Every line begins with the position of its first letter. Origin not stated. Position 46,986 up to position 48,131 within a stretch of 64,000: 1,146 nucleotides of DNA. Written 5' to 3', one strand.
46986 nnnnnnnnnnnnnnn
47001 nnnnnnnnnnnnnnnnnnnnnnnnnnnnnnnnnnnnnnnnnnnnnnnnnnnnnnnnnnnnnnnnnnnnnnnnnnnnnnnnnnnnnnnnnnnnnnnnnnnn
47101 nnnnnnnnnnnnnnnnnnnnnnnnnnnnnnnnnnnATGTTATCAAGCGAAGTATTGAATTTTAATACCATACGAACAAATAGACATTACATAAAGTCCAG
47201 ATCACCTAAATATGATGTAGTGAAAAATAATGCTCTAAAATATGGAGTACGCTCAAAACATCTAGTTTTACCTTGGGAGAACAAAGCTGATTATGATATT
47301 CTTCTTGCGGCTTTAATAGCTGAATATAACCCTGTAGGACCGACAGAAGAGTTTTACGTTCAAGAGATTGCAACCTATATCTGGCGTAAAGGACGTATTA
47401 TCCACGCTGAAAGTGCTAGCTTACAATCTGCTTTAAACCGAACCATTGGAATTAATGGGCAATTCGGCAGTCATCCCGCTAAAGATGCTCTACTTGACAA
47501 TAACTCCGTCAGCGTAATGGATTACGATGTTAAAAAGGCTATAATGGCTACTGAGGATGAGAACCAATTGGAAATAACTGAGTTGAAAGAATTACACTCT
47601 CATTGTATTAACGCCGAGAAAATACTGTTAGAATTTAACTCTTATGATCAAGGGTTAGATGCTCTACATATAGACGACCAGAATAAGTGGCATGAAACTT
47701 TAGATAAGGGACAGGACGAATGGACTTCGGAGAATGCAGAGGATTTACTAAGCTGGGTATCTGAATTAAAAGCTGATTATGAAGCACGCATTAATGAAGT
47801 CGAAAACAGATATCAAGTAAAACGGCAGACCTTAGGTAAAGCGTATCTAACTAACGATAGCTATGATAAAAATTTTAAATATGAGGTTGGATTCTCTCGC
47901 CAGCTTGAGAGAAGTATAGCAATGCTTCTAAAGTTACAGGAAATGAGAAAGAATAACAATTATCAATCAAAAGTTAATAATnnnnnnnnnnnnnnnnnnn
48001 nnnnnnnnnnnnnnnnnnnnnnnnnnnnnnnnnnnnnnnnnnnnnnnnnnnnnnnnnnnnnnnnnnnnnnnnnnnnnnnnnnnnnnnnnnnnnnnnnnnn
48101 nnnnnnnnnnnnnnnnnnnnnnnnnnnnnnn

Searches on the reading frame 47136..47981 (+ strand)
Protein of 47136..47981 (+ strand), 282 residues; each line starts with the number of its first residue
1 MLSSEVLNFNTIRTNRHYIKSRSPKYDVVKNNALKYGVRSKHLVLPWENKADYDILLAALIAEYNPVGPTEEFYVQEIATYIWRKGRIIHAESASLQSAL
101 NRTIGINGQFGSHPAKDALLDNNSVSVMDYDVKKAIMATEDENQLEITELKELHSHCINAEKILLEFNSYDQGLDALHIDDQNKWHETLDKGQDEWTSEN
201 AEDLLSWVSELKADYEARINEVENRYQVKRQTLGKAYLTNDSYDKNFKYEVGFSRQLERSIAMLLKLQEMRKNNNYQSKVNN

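Call 4: search_protein_families(library=pfam, proteins=[window:47136-47981:+], max_evalue=1)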
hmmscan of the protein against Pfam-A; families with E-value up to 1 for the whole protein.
window:47136-47981:+ (282 aa): 2 families
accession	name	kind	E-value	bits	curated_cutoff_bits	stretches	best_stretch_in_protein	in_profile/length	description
PF11629.13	Mst1_SARAH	-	0.0071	16.8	23.1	1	201-231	9-39/48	C terminal SARAH domain of Mst1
PF22637.2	CBM_4_9_1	-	0.38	11.5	27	1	187-275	7-98/148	BppA domain 1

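Call 5: search_protein_families(library=phrogs, proteins=[window:47136-47981:+], max_evalue=0.1)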
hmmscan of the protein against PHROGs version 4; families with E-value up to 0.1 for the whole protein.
window:47136-47981:+ (282 aa): 1 family
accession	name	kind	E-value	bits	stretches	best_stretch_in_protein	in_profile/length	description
phrog_253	-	DNA, RNA and nucleotide metabolism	0.03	15.2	1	172-232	18-78/169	Mu Gam-like end protection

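Call 6: search_protein_families(library=ncbifam, proteins=[window:47136-47981:+], max_evalue=0.1)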
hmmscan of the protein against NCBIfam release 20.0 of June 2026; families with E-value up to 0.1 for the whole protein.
window:47136-47981:+ (282 aa): 0 families

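Call 84: search_protein_families(library=padloc, proteins=[window:47136-47981:+], max_evalue=0.01)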
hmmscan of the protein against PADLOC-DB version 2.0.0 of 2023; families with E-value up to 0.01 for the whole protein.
window:47136-47981:+ (282 aa): 0 families

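Call 109: search_solved_structures(query=window:47136-47981:+, max_evalue=1)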
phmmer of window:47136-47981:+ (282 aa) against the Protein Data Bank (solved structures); distinct sequences matched with E-value up to 1: 1.
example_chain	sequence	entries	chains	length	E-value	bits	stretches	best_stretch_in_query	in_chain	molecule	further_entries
2mar_A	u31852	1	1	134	0.68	12.7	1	185-237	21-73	SXP/RAL-2 family protein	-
